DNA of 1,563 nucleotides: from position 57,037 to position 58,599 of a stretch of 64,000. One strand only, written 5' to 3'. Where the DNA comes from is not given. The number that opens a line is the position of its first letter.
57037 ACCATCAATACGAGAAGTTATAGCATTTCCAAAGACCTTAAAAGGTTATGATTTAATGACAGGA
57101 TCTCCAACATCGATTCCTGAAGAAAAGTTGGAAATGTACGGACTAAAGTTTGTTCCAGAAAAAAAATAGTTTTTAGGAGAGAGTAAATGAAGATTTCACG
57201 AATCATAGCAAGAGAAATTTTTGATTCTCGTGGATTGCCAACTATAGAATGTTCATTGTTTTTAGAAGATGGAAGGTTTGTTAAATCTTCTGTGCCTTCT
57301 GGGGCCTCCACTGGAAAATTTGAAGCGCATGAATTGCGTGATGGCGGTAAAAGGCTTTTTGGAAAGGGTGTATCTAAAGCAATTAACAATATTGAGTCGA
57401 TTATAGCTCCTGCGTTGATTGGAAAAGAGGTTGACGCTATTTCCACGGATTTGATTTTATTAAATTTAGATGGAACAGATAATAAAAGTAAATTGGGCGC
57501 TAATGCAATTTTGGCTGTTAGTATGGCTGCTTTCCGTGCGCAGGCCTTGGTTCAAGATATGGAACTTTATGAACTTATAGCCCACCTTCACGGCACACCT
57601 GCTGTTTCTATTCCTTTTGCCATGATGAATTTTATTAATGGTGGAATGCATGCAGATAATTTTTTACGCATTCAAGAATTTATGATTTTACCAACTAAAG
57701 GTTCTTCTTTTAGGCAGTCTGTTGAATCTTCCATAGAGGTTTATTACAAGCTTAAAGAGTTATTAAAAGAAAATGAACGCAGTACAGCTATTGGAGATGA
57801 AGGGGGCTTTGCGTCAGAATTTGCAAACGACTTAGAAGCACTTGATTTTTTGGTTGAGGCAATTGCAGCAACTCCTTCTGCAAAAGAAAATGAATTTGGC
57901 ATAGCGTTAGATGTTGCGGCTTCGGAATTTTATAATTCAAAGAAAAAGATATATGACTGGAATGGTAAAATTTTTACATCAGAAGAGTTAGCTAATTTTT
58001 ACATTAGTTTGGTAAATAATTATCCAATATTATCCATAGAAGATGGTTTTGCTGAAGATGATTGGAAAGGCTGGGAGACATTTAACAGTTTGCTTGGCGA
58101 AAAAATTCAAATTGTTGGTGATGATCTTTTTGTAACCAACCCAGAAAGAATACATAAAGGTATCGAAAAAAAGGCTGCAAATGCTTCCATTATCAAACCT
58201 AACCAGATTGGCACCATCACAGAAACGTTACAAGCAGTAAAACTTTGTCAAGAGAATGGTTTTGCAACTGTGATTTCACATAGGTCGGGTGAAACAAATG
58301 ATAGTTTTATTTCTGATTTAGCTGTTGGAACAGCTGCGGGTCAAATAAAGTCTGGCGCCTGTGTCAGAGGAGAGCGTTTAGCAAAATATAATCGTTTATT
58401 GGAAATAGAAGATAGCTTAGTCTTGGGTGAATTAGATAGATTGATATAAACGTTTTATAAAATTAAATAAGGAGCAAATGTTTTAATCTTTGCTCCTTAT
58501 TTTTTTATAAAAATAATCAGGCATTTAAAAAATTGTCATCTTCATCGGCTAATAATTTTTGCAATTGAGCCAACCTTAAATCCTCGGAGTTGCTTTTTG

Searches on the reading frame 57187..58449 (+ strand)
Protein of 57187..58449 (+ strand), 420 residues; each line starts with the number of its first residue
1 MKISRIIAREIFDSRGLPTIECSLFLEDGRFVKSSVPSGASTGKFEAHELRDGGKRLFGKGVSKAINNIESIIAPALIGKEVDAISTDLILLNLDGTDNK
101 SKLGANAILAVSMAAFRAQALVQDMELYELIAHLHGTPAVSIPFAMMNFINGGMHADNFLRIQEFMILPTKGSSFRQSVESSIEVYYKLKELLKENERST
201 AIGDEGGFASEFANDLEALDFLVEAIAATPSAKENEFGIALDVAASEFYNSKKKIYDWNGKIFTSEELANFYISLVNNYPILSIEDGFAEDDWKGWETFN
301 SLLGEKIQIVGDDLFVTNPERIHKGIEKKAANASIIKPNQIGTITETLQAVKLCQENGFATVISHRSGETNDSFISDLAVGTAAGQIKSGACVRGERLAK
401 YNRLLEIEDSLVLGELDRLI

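Call 16: search_protein_families(library=pfam, max_evalue=1e-8, proteins=[window:57187-58449:+])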
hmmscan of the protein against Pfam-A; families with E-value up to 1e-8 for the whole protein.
window:57187-58449:+ (420 aa): 2 families
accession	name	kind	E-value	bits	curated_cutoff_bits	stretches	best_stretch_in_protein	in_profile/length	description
PF00113.28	Enolase_C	-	1.7e-106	356.2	21.5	1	141-411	3-281/296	Enolase, C-terminal TIM barrel domain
PF03952.21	Enolase_N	-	5.2e-45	153.3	35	1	3-131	1-131/131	Enolase, N-terminal domain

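Call 74: find_encoding_contigs(protein=window:57187-58449:+, flank=10000, max_places=3)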
Protein window:57187-58449:+ (420 aa): no gene with exactly this product is on record in the collection.
